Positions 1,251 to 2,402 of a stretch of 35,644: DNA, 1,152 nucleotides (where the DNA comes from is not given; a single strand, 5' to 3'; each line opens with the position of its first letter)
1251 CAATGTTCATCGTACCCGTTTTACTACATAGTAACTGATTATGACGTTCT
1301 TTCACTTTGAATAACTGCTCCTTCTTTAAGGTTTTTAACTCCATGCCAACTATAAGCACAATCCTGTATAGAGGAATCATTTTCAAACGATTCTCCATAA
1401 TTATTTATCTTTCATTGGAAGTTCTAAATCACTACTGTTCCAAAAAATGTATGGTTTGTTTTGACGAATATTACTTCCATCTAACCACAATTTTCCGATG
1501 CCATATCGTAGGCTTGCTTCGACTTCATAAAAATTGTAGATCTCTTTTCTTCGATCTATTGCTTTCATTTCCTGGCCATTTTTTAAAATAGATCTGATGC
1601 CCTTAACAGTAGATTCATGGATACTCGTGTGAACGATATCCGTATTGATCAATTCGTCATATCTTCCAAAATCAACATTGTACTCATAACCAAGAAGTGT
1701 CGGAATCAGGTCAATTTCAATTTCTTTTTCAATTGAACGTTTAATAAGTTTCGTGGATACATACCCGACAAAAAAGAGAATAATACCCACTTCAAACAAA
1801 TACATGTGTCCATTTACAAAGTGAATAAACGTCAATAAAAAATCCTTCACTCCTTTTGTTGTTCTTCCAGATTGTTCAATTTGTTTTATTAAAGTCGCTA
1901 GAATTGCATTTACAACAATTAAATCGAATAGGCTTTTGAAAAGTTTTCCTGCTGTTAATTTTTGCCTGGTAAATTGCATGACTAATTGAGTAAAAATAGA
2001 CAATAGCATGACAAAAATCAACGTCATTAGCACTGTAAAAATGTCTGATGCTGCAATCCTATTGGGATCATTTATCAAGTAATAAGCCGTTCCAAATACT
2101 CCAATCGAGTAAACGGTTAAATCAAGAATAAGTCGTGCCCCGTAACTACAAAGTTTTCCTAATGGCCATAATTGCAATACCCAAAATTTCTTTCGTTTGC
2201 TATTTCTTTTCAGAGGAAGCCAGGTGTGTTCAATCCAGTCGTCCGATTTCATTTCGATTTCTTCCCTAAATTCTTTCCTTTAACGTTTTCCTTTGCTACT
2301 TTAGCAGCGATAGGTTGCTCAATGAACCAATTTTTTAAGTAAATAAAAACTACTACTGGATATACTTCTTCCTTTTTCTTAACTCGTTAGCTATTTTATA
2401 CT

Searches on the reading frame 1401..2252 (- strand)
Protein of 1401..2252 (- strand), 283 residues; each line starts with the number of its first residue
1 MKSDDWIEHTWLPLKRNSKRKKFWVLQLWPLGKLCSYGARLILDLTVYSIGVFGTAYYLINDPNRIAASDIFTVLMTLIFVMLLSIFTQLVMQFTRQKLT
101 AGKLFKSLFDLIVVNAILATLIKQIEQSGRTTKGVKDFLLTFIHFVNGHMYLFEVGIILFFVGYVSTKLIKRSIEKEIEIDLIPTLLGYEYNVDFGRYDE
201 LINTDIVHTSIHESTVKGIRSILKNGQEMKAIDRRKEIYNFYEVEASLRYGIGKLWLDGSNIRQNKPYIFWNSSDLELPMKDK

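Call 3: search_protein_families(library=pfam, proteins=[window:1401-2252:-], max_evalue=1)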
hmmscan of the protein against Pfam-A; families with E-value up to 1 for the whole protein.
window:1401-2252:- (283 aa): 0 families

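Call 7: search_protein_families(library=ncbifam, proteins=[window:1401-2252:-], max_evalue=1)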
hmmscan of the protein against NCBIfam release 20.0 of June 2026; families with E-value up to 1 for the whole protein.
window:1401-2252:- (283 aa): 1 family
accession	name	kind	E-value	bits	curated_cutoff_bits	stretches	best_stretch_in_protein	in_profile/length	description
NF009247.0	PRK12599.1-6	equivalog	0.65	10.6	100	0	139-174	48-83/89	putative monovalent cation/H+ antiporter subunit F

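Call 8: search_protein_families(library=padloc, proteins=[window:1401-2252:-], max_evalue=1)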
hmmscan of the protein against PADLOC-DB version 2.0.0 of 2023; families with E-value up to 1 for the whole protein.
window:1401-2252:- (283 aa): 0 families

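Call 9: search_protein_families(library=phrogs, proteins=[window:1401-2252:-], max_evalue=1)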
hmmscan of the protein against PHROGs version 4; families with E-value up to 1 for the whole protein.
window:1401-2252:- (283 aa): 1 family
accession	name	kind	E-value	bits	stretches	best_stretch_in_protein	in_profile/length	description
phrog_17974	-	unknown function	0.43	11.9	0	68-110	38-80/81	-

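Call 10: find_homologous_proteins(query=window:1401-2252:-, max_evalue=0.001)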
Query window:1401-2252:- (283 aa): 52 proteins with E <= 0.001 among 574 candidates.
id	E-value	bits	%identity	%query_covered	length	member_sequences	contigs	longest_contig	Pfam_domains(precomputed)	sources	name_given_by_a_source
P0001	8.0e-184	627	100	100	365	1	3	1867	-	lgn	-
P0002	2.0e-183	626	100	100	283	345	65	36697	-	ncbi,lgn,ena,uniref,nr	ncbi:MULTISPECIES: hypothetical protein [Enterococcus]|uniref:hypothetical protein n=1 Tax=Enterococ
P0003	9.5e-182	621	99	100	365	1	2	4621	-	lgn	-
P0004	1.1e-168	578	91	99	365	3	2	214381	-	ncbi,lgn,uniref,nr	ncbi:hypothetical protein [Enterococcus faecium]|uniref:hypothetical protein n=1 Tax=Enterococcus Ta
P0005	5.3e-157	539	85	100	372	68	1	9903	-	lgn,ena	-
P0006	5.8e-156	536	86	99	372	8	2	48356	-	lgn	-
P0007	3.3e-155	534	84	99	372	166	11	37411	-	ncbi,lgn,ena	ncbi:TPA: hypothetical protein ACWWHL_002595 [Enterococcus faecium]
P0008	2.4e-154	531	86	99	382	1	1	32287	-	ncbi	ncbi:TPA: hypothetical protein ACG8T1_001081 [Enterococcus faecium]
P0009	3.7e-154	530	85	99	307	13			-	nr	nr:hypothetical protein [Enterococcus faecium]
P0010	7.0e-154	529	85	99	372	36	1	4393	-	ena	-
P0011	2.5e-153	527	84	99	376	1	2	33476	-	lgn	-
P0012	4.2e-153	527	85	99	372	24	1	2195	-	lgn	-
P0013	4.8e-152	523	83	100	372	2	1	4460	-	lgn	-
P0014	9.8e-151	519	85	99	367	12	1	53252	-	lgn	-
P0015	1.9e-150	518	84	99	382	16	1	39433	-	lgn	-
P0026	4.7e-117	408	64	100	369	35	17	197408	-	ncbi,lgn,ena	-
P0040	2.9e-103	363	60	100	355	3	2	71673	-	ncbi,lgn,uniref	ncbi:hypothetical protein ACFC3P_12385 [Enterococcus thailandicus]|uniref:hypothetical protein n=1 T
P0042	1.3e-101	358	58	98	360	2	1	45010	-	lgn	-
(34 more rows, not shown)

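Call 14: find_encoding_contigs(protein=P0004, flank=8000, max_places=3)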
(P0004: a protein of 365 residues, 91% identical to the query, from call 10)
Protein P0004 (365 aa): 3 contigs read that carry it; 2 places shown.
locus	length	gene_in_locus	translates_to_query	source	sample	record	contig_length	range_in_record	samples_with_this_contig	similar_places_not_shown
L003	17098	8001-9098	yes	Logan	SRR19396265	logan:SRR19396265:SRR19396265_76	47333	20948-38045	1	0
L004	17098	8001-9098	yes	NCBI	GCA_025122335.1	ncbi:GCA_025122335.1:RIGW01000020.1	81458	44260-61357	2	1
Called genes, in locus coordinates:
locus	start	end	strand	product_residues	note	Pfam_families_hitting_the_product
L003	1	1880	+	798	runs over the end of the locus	PF26635:DUF8208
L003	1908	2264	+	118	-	PF17332:DUF5592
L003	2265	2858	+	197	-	PF26593:TraC-like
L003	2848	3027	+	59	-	-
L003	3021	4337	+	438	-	-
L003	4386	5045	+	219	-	-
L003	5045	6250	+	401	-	PF01832:Glucosaminidase, PF01551:Peptidase_M23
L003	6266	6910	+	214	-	-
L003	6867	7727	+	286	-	-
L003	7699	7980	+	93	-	-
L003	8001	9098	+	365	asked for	-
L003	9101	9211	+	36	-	-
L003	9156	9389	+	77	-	-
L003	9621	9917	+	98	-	-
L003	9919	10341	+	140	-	-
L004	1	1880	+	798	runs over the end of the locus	PF26635:DUF8208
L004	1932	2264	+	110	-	PF17332:DUF5592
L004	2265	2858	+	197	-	PF26593:TraC-like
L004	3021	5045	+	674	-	-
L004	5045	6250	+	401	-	PF01832:Glucosaminidase, PF01551:Peptidase_M23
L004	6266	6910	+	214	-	-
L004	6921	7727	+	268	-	-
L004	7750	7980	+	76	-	-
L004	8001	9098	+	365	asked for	-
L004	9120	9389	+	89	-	-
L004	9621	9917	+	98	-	-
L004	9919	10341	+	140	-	-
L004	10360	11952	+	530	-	PF18555:MobL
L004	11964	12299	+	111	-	-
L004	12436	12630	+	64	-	-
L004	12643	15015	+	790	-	PF08401:ArdcN (weak)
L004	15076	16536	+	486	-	PF13155:Toprim_2 (faint)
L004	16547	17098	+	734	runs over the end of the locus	PF01751:Toprim, PF01131:Topoisom_bac, PF13342:Toprim_Crpt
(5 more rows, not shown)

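Call 15: find_encoding_contigs(protein=P0001, flank=8000, max_places=3)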
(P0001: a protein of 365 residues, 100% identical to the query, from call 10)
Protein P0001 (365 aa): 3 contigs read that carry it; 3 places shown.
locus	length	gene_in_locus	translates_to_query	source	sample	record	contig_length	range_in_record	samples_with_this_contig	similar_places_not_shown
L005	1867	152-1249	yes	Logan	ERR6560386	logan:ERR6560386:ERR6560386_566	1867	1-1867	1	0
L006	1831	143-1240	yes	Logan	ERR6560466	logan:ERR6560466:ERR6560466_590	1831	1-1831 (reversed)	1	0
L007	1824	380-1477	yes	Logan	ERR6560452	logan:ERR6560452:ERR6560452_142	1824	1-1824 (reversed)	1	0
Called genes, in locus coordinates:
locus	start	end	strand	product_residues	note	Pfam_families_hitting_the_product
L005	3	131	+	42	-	?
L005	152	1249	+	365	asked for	-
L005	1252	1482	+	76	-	-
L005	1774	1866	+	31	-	?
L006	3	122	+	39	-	?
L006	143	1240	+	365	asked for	-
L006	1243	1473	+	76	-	-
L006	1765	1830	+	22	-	?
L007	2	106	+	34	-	?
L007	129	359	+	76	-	-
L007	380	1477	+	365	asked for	-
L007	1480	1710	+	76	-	-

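Call 20: search_protein_families(library=pfam, proteins=[P0001, P0007, P0026, P0040, L004:6266-6910:+, L004:6921-7727:+, L004:7750-7980:+, L004:9120-9389:+, L004:9621-9917:+, L004:9919-10341:+], max_evalue=1)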
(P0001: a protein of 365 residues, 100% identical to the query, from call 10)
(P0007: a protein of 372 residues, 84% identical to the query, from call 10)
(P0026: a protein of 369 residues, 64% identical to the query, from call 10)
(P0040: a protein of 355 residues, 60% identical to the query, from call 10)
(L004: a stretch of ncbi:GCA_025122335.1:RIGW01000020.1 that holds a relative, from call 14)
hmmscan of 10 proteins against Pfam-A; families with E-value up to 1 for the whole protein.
P0001 (365 aa): 0 families

P0007 (372 aa): 1 family
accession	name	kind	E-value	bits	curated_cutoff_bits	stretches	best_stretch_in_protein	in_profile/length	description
PF10345.15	Cohesin_load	-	0.58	8.9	25.8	1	49-118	222-295/585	Cohesin loading factor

P0026 (369 aa): 1 family
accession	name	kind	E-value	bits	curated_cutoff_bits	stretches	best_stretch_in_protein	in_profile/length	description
PF03896.21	TRAP_alpha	-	0.1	12.2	24.7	1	29-98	106-177/180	Translocon-associated protein (TRAP), alpha subunit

P0040 (355 aa): 2 families
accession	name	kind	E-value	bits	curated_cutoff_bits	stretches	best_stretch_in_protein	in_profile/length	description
PF02790.20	COX2_TM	-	0.02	15.5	22.8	1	37-88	20-71/88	Cytochrome C oxidase subunit II, transmembrane domain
PF13386.12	DsbD_2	-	0.15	12.3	24.9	1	2-67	31-96/199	Cytochrome C biogenesis protein transmembrane region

L004:6266-6910:+ (214 aa): 14 families
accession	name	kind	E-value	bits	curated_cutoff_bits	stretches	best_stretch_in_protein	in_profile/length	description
PF10112.14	Halogen_Hydrol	-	0.0041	17.6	29.8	1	8-70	26-86/191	5-bromo-4-chloroindolyl phosphate hydrolysis protein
PF17649.6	VPS38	-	0.019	14.3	25.2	1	27-104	189-269/424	Vacuolar protein sorting 38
PF13419.12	HAD_2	-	0.032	14.8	23.8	1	23-140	18-134/178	Haloacid dehalogenase-like hydrolase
PF10186.14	ATG14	-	0.036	13.6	33.2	1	27-116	30-121/347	Vacuolar sorting 38 and autophagy-related subunit 14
PF02185.22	HR1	-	0.06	13.7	33.1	1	38-81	10-55/67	Hr1 repeat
PF16799.10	VGPC1_C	-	0.061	13.8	28.9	1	49-79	5-35/48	C-terminal membrane-localisation domain of ion-channel, VCN1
PF03938.19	OmpH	-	0.096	13.3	32.4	1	43-121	17-98/141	Outer membrane protein (OmpH-like)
PF07920.16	DUF1684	-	0.17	12.6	25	1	117-180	19-83/139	Protein of unknown function (DUF1684)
PF05623.17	DUF789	-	0.37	10.8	25.5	1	22-125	73-172/296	Protein of unknown function (DUF789)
PF19745.5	FUT8_N_cat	-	0.46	9.6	27.6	1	8-123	13-128/499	Alpha-(1,6)-fucosyltransferase N- and catalytic domains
PF04102.17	SlyX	-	0.47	11.6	30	1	58-81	16-39/67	SlyX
PF21657.2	L544_helical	-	0.51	10.8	27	1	2-72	59-128/144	Nucleotidyl transferase L544, helical domain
PF00771.25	FHIPEP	-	0.51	9.2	29.1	1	22-104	288-371/657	FHIPEP family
PF14362.11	DUF4407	-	0.8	9.4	31.3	0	30-96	119-189/297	Domain of unknown function (DUF4407)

L004:6921-7727:+ (268 aa): 7 families
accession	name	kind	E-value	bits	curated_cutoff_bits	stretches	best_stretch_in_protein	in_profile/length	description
PF19150.5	DUF5832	-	0.0053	17.5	26.7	1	158-199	39-80/81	Family of unknown function (DUF5832)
PF16591.11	HBM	-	0.0063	16.4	29.8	1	177-265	148-234/254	Helical bimodular sensor domain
PF02601.20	Exonuc_VII_L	-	0.28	11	35.9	1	174-266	156-250/315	Exonuclease VII, large subunit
PF10956.13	DUF2756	-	0.32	11.9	21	0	20-97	4-81/105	Protein of unknown function (DUF2756)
PF14362.11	DUF4407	-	0.82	9.3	31.3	1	156-261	101-208/297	Domain of unknown function (DUF4407)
PF20492.3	ERM_helical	-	0.97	9.9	40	1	223-266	6-49/120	Ezrin/radixin/moesin, alpha-helical domain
PF25450.1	Rab11-FIP3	-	1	10.1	31.9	0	185-262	45-121/125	Rab11-FIP3-like domain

L004:7750-7980:+ (76 aa): 3 families
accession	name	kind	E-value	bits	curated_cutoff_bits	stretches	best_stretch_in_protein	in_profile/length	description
PF13443.12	HTH_26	-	0.004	17.8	22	1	26-55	11-43/63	Cro/C1-type HTH DNA-binding domain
PF04552.19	Sigma54_DBD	-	0.047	13.9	22.8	1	7-60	28-87/160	Sigma-54, DNA binding domain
PF01381.28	HTH_3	-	0.079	13.5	23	1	29-58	13-42/55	Helix-turn-helix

L004:9120-9389:+ (89 aa): 0 families

L004:9621-9917:+ (98 aa): 5 families
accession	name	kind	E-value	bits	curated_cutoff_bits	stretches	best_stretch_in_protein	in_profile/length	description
PF05130.17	FlgN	-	0.0028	18.5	30.5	1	14-94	54-134/147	FlgN protein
PF23264.1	DUF7073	-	0.011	16.3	27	1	4-70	7-74/95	Domain of unknown function (DUF7073)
PF15935.10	RnlA_toxin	-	0.024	15.3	27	1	52-89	10-47/87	RNase LS, bacterial toxin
PF03980.19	Nnf1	-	0.029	15.1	23.7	1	25-81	54-108/110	Nnf1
PF20283.3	CTD7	-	0.056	14.1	27.6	1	29-71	30-72/126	C-terminal domain 7 of the ABC-three component (ABC-3C) systems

L004:9919-10341:+ (140 aa): 3 families
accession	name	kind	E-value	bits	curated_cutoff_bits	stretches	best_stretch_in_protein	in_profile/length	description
PF20779.2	MACPF_D2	-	0.00069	20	24.2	1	82-125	55-98/103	MACPF protein, D2 domain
PF09299.17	Mu-transpos_C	-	0.075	13.5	21.7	1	113-137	25-49/61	Mu transposase, C-terminal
PF22757.1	GeBP-like_C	-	0.13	12.6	27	0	91-117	27-53/68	Glabrous-enhancer-binding protein-like family, C-terminal domain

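Call 21: search_protein_families(library=ncbifam, proteins=[P0001, P0007, P0026, P0040, L004:6266-6910:+, L004:6921-7727:+, L004:7750-7980:+, L004:9120-9389:+, L004:9621-9917:+, L004:9919-10341:+], max_evalue=1)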
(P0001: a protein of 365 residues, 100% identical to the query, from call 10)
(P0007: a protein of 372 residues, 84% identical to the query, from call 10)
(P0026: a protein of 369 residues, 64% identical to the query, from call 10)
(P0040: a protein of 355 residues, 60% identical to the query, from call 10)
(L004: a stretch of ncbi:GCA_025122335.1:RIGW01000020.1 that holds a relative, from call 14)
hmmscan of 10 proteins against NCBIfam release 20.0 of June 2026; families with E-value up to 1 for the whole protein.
P0001 (365 aa): 1 family
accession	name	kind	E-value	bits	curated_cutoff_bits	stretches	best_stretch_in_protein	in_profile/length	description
TIGR00145.1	TIGR00145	subfamily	2e-05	24.3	303.8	1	5-84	37-107/282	EfeU/Ftr1 family ferrous iron transporter subunit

P0007 (372 aa): 0 families

P0026 (369 aa): 0 families

P0040 (355 aa): 0 families

L004:6266-6910:+ (214 aa): 17 families
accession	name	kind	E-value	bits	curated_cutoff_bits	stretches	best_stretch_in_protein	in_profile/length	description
NF045487.1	ASRP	equivalog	0.0038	15.9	300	1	28-122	130-230/593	archaea-specific SMC-related protein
TIGR01843.1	type_I_hlyD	subfamily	0.0075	15.3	208.65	1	34-124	119-206/422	HlyD family type I secretion periplasmic adaptor subunit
NF033914.0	antiphage_ZorA_1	subfamily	0.0079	14.5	190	1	27-116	425-513/619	anti-phage ZorAB system protein ZorA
TIGR02169.1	SMC_prok_A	equivalog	0.0083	13.8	729.4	1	29-124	272-365/1165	chromosome segregation protein SMC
NF033831.1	sce7725_fam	subfamily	0.024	14.3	60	1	4-183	44-213/312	sce7725 family protein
TIGR03363.1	VI_chp_8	equivalog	0.03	14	160.85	1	15-123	133-244/353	type VI secretion system protein TssA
TIGR03495.1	phage_LysB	equivalog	0.034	14.4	92.75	1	14-95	4-80/135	Rz-like lysis system protein LysB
NF033885.1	conj_TraP_IncI1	equivalog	0.098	12.4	135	1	36-98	84-147/217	conjugal transfer protein TraP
NF033745.1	class_C_sortase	subfamily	0.1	12.3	160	1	10-108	5-100/220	class C sortase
NF038346.1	FtsX_actino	exception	0.14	11.5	250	1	6-129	20-150/308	permease-like cell division protein FtsX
TIGR00414.1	serS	equivalog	0.15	11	301.65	1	36-123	21-107/418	serine--tRNA ligase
TIGR01069.2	mutS2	equivalog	0.19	10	400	1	43-123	528-618/790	endonuclease MutS2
TIGR03752.1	conj_TIGR03752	hypoth_equivalog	0.21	10.8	241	1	27-130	84-184/471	TIGR03752 family integrating conjugative element protein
NF002264.0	PRK01194.1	equivalog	0.36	10.7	250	1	29-109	8-89/185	V-type ATP synthase subunit E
TIGR04211.1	SH3_and_anchor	equivalog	0.43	10.2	65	1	41-125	62-147/198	TIGR04211 family SH3 domain-containing protein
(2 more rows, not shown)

L004:6921-7727:+ (268 aa): 3 families
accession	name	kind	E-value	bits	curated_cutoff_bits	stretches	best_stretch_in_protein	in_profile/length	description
NF033644.1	antiterm_UpxY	subfamily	0.028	14.4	100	0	130-228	25-124/164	UpxY family transcription antiterminator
TIGR00643.1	recG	equivalog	0.068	11.8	659.4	1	93-232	106-247/629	ATP-dependent DNA helicase RecG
NF045487.1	ASRP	equivalog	0.46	9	300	1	180-266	149-233/593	archaea-specific SMC-related protein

L004:7750-7980:+ (76 aa): 0 families

L004:9120-9389:+ (89 aa): 0 families

L004:9621-9917:+ (98 aa): 3 families
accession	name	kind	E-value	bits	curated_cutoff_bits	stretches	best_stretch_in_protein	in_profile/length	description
NF050181.1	TA_anti_VapB_Myco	equivalog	0.00092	19.7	60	1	2-68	3-63/72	type II toxin-antitoxin system VapB family antitoxin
NF008848.0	PRK11886.1-3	equivalog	0.15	11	362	1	11-71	212-271/319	bifunctional biotin--[acetyl-CoA-carboxylase] ligase/biotin operon repressor BirA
NF005685.0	PRK07483.1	equivalog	0.16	10.7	485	1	27-66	143-182/444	aspartate aminotransferase family protein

L004:9919-10341:+ (140 aa): 1 family
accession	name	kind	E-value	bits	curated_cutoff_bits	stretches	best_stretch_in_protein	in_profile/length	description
TIGR04285.1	nucleoid_noc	exception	0.043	13.2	315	1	13-93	168-242/255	nucleoid occlusion protein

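Call 35: predict_structure(alignment_id=A1)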
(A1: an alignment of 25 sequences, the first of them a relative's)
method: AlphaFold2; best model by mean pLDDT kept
length: 365 residues; sequences in the alignment: 25
mean_pLDDT: 63.0   pTM: 0.41
mean pLDDT of the five models: 63.0, 54.5, 51.0, 49.8, 48.3
residues with pLDDT >= 90: 5; 70-90: 179; 50-70: 76; < 50: 105
segments of 3 or more residues with pLDDT < 50: 256-302, 309-312, 314-365
pLDDT, mean of each block of 10 residues (from residue 1): 70 70 71 66 74 75 64 76 71 54 58 73 84 85 74 88 89 81 77 86 86 83 81 73 72 49 34 33 30 35 51 42 35 29 31 33 30
secondary structure, 60 per line:
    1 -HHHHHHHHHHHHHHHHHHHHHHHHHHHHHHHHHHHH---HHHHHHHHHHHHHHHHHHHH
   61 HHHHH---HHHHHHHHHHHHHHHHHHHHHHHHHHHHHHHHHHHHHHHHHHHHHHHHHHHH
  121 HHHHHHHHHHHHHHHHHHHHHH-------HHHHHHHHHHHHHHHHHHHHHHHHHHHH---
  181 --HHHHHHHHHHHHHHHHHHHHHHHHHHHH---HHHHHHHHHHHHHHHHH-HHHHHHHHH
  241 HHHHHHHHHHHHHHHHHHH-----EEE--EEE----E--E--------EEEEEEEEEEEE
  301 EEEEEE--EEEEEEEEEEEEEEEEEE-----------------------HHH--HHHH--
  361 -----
elements in order: H2-37 H41-65 H69-142 H150-177 H183-210 H214-230 H232-259 E265-267 E270-272 E289-306 E309-326 H355-358

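Call 41: search_protein_representatives(alignment_id=A1)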
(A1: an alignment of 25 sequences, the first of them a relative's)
Query: 25 sequences, 372 profile positions. Proteins with E-value up to 0.001 (for the whole library): 24; up to 1e-10: 16; up to 1e-30: 6. The best 24 are listed.
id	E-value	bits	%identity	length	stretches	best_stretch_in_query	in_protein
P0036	4.0e-191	651.4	-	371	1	1-372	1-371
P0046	2.7e-112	392.0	-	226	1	137-354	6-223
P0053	8.2e-41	156.7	-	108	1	1-98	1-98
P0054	9.4e-36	140.1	-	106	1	115-216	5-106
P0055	1.3e-32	129.7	-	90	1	137-226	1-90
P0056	3.2e-31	125.2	-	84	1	1-84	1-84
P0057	6.1e-30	121.0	-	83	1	1-80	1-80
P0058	1.1e-29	120.2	-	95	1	239-308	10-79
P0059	1.1e-28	116.8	-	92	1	303-372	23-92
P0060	1.3e-27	113.3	-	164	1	202-340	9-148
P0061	4.2e-27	111.6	-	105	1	164-260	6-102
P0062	2.7e-24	102.4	-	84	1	302-361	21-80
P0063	2.8e-24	102.4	-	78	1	66-118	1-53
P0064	2.3e-22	96.0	-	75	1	52-118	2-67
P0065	1.2e-18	83.8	-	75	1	1-59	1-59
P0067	9.0e-10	54.6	-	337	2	33-188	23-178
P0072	5.3e-05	38.9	-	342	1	50-213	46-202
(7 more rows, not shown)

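Call 64: find_encoding_contigs(protein=P0040, flank=7000, max_places=2)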
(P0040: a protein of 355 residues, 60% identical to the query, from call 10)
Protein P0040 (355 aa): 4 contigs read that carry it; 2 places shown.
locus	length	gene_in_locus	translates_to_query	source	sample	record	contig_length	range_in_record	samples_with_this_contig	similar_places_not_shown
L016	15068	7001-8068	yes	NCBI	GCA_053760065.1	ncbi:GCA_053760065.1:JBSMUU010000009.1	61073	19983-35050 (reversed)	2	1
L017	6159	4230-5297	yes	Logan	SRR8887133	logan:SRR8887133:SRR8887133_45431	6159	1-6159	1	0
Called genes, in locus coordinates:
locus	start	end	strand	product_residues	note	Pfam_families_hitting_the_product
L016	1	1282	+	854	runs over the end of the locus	PF26635:DUF8208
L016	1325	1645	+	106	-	PF17332:DUF5592 (weak)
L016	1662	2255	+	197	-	PF26593:TraC-like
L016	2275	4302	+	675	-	-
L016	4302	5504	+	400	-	PF01832:Glucosaminidase, PF01551:Peptidase_M23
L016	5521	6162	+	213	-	-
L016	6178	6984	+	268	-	-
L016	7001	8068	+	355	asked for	-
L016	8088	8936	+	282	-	-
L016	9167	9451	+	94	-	-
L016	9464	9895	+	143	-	-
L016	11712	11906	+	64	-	-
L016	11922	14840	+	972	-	PF06114:Peptidase_M78 (weak)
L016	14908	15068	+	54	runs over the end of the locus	-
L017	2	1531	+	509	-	?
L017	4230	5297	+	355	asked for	-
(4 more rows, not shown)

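Call 65: find_encoding_contigs(protein=P0026, flank=7000, max_places=2)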
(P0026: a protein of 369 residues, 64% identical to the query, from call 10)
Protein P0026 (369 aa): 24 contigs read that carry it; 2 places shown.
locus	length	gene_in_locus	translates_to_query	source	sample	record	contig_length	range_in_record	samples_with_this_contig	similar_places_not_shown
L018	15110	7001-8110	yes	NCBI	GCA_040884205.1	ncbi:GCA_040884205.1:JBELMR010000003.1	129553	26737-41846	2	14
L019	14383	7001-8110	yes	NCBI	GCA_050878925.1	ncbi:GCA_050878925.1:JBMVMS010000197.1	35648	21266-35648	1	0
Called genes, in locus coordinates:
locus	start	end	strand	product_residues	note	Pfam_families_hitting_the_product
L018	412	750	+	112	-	-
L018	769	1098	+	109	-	-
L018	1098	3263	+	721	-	-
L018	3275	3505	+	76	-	-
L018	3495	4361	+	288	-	-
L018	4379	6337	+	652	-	-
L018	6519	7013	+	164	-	-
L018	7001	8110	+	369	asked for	-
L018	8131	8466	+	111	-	-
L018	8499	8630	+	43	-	-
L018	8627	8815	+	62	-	-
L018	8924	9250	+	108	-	-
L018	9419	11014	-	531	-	-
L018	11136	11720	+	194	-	-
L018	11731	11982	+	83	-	-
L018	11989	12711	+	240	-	-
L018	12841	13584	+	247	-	-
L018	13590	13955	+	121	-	-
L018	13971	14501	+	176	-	-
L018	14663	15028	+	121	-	-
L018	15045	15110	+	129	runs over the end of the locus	-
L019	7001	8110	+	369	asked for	-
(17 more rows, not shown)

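Call 66: find_encoding_contigs(protein=P0042, flank=7000, max_places=2)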
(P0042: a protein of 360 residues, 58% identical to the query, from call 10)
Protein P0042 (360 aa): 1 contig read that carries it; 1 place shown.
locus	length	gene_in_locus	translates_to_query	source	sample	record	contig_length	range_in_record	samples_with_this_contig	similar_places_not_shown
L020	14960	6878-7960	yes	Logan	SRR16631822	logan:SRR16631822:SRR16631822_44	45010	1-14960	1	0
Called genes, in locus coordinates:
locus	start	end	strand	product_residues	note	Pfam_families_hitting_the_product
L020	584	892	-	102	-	-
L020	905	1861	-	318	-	PF01656:CbiA, PF13614:AAA_31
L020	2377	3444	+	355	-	PF06970:RepA_N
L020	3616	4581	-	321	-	PF01381:HTH_3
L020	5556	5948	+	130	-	-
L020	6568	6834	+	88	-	-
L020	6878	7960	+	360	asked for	-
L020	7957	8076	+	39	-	-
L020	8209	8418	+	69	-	-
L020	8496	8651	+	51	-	-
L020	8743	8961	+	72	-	-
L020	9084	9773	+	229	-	PF04203:Sortase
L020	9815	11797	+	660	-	PF16555:GramPos_pilinD1, PF17802:SpaA, PF16569:GramPos_pilinBB, PF17802:SpaA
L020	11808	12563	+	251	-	PF04203:Sortase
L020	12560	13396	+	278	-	PF16555:GramPos_pilinD1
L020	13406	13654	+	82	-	-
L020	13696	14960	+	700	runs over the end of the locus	PF17998:AgI_II_C2, PF20623:Sgo0707_N2 (weak)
